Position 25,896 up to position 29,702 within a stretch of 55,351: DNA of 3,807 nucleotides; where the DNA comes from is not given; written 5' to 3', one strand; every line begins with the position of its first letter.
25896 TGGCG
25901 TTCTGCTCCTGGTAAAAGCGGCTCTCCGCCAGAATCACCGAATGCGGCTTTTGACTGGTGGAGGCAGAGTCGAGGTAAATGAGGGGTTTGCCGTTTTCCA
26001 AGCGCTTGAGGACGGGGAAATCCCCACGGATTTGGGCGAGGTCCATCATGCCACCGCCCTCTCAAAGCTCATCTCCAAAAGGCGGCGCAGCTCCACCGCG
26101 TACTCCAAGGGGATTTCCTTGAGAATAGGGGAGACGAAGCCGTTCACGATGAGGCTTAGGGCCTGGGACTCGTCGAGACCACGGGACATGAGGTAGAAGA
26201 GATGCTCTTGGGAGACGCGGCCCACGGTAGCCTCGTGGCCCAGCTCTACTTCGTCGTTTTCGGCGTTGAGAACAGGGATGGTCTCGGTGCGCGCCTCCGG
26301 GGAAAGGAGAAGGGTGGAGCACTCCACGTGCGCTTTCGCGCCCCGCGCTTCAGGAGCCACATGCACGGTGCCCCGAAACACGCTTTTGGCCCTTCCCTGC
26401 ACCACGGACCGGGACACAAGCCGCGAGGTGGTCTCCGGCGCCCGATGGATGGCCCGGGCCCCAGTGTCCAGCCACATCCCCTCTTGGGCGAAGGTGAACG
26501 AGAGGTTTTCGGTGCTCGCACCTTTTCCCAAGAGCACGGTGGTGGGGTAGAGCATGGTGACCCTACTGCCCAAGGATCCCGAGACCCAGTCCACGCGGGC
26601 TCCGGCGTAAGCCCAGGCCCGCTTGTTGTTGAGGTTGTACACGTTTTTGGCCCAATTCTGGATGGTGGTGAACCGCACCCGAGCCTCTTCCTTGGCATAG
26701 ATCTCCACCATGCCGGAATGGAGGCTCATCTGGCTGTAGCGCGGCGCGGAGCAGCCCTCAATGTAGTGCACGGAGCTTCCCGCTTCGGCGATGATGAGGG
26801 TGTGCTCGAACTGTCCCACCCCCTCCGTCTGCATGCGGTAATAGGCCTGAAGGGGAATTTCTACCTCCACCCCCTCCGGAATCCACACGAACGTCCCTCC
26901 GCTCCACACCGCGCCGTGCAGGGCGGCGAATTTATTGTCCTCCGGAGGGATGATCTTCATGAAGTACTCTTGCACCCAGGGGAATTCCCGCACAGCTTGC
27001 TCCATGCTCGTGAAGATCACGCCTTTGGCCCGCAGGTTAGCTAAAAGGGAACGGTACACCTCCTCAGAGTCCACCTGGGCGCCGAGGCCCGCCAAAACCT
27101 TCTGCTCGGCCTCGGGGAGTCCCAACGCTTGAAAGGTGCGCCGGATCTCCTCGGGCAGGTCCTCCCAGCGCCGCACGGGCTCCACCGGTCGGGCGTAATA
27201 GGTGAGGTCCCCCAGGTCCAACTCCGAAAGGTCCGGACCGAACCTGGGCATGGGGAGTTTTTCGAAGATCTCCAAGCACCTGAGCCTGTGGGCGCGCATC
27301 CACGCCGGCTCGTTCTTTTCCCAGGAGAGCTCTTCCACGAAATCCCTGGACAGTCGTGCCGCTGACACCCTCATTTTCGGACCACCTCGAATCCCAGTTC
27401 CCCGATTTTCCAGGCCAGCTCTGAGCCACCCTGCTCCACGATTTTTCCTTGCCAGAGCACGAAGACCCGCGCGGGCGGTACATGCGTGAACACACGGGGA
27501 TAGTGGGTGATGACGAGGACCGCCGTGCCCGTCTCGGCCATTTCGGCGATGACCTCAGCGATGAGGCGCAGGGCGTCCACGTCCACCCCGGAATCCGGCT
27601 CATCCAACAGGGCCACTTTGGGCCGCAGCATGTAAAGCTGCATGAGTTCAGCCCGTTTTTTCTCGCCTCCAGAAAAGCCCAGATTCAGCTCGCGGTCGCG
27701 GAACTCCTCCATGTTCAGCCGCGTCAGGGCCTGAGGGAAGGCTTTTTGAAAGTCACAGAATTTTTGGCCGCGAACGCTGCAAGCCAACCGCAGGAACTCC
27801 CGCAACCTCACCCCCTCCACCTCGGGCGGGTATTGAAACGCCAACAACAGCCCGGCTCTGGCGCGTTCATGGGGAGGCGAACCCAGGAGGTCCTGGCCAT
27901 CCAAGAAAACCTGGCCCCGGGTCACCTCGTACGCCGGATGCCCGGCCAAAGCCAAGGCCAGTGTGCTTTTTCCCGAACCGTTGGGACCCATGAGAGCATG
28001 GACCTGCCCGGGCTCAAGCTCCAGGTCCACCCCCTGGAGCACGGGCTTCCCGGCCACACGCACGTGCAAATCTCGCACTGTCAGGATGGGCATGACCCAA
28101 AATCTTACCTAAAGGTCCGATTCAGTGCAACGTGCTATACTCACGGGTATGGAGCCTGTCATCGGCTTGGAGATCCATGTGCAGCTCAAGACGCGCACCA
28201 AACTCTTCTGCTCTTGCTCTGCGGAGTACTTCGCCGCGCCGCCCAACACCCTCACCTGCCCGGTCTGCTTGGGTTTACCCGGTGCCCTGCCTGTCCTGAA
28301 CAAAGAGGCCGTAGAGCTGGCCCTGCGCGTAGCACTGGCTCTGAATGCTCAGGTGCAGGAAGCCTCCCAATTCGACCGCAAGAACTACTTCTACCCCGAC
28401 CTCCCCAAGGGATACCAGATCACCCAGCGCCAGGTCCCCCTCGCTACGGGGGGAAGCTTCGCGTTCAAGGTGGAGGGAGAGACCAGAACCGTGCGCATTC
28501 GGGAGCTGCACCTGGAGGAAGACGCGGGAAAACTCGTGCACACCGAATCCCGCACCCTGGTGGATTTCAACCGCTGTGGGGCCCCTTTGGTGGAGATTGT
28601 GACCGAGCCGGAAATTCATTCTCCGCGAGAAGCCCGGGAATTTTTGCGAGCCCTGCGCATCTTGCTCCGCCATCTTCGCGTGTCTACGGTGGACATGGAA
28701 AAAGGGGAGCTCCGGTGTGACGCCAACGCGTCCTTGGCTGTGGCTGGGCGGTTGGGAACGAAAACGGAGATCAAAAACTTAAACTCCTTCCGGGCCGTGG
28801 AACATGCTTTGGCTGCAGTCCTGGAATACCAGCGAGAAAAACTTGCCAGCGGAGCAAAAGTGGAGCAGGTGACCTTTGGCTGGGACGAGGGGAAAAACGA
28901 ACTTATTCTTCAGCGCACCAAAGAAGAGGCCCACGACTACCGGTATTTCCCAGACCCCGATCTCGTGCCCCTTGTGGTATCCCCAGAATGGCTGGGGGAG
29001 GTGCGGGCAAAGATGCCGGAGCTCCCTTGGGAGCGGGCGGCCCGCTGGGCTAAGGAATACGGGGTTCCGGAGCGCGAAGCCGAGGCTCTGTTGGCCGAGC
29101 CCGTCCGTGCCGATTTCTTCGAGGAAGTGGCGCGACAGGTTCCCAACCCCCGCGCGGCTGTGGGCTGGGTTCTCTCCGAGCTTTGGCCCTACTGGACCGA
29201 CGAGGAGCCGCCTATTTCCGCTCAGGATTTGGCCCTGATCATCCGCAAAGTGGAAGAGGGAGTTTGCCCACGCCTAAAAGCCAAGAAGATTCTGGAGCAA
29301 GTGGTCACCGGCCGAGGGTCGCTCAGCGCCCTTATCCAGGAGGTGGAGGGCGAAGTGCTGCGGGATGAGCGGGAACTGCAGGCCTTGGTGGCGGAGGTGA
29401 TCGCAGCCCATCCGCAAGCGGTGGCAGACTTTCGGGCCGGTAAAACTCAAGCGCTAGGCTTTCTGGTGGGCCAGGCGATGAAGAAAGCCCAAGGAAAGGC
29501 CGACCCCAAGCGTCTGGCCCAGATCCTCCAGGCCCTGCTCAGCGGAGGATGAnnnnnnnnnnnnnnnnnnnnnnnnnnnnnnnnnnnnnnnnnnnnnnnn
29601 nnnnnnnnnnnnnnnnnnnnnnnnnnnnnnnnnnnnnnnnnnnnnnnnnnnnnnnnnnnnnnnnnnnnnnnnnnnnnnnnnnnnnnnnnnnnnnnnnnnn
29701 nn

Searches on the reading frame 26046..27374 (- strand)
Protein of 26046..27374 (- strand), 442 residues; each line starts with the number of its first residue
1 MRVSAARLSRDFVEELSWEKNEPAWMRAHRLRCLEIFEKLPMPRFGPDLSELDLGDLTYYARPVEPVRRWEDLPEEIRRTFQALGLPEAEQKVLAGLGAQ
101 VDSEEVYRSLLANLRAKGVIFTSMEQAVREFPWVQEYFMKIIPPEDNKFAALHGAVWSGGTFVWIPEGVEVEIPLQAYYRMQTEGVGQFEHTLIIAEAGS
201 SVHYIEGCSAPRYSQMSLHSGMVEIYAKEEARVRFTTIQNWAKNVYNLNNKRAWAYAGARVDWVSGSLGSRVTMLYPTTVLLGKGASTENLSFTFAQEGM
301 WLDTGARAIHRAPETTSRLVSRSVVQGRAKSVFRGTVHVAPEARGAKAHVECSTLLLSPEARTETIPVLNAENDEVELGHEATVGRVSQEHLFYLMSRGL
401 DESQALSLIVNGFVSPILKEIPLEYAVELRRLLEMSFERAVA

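Call 43: search_protein_families(library=pfam, proteins=[window:26046-27374:-], max_evalue=0.00001)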
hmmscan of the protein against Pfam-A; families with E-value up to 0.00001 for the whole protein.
window:26046-27374:- (442 aa): 2 families
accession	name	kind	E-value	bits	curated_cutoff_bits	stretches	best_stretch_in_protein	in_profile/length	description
PF01458.23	SUFBD_core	-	1.2e-83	280.6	27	1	180-413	2-232/232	SUF system FeS cluster assembly, SufBD core domain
PF19295.5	SufBD_N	-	2.5e-06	27.7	23.5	1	116-176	110-171/172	SufBD protein N-terminal region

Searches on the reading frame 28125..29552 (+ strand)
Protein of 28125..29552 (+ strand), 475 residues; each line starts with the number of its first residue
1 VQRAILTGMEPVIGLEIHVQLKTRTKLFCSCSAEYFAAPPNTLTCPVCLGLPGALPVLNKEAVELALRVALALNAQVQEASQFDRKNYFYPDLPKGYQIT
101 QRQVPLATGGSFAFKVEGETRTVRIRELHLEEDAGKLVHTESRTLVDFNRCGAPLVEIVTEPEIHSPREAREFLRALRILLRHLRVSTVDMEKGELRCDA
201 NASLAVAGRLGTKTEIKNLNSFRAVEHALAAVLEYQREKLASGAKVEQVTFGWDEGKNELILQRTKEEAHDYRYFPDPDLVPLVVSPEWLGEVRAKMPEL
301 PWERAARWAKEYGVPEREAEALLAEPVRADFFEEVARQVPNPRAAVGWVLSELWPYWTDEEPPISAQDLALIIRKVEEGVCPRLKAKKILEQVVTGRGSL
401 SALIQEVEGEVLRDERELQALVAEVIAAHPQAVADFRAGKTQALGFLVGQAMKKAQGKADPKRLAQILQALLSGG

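Call 43: search_protein_families(library=pfam, proteins=[window:28125-29552:+], max_evalue=0.00001)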
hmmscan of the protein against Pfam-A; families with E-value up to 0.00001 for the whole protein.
window:28125-29552:+ (475 aa): 2 families
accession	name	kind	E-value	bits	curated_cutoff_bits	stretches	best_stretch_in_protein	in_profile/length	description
PF02934.20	GatB_N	-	3.5e-110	368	23.4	1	12-290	2-276/277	GatB/GatE catalytic domain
PF02637.23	GatB_Yqey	-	6.4e-32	110.9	27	1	330-472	1-148/148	GatB domain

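Call 51: find_homologous_proteins(query=window:28125-29552:+, max_evalue=1e-50)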
Query window:28125-29552:+ (475 aa): 8000 proteins with E <= 1e-50 among 8000 candidates; the best 120 are listed.
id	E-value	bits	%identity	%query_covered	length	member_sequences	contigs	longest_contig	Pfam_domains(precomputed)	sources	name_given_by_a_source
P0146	0.0e+0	1051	100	100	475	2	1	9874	PF02637.24,PF02934.21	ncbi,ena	-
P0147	9.5e-254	860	82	98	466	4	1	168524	PF02637.24,PF02934.21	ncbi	ncbi:MAG: Asp-tRNA(Asn)/Glu-tRNA(Gln) amidotransferase subunit GatB [Candidatus Bipolaricaulaceae ba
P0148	6.3e-251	851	80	98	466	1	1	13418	PF02637.24,PF02934.21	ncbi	-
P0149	5.5e-249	844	78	98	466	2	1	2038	PF02637.24,PF02934.21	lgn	-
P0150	2.6e-247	839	80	98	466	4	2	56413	PF02637.24,PF02934.21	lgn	-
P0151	8.8e-247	837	78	98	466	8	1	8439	PF02637.24,PF02934.21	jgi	-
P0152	2.0e-246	836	79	98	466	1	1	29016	PF02637.24,PF02934.21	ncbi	-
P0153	7.5e-246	834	79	98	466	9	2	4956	PF02637.24,PF02934.21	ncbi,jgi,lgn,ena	-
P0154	7.8e-246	834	79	98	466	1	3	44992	PF02637.24,PF02934.21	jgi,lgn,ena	-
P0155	6.1e-245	831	78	98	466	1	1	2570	PF02637.24,PF02934.21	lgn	-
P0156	1.4e-244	830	78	98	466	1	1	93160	PF02637.24,PF02934.21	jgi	jgi:aspartyl-tRNA(Asn)/glutamyl-tRNA(Gln) amidotransferase subunit B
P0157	2.2e-244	829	76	98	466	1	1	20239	PF02637.24,PF02934.21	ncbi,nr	ncbi:MAG: Asp-tRNA(Asn)/Glu-tRNA(Gln) amidotransferase subunit GatB [Candidatus Bipolaricaulota bact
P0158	1.1e-243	827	77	100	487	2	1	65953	PF02637.24,PF02934.21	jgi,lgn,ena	-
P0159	2.0e-243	826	78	98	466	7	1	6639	PF02637.24,PF02934.21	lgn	-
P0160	2.6e-243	826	77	98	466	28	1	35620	PF02637.24,PF02934.21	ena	-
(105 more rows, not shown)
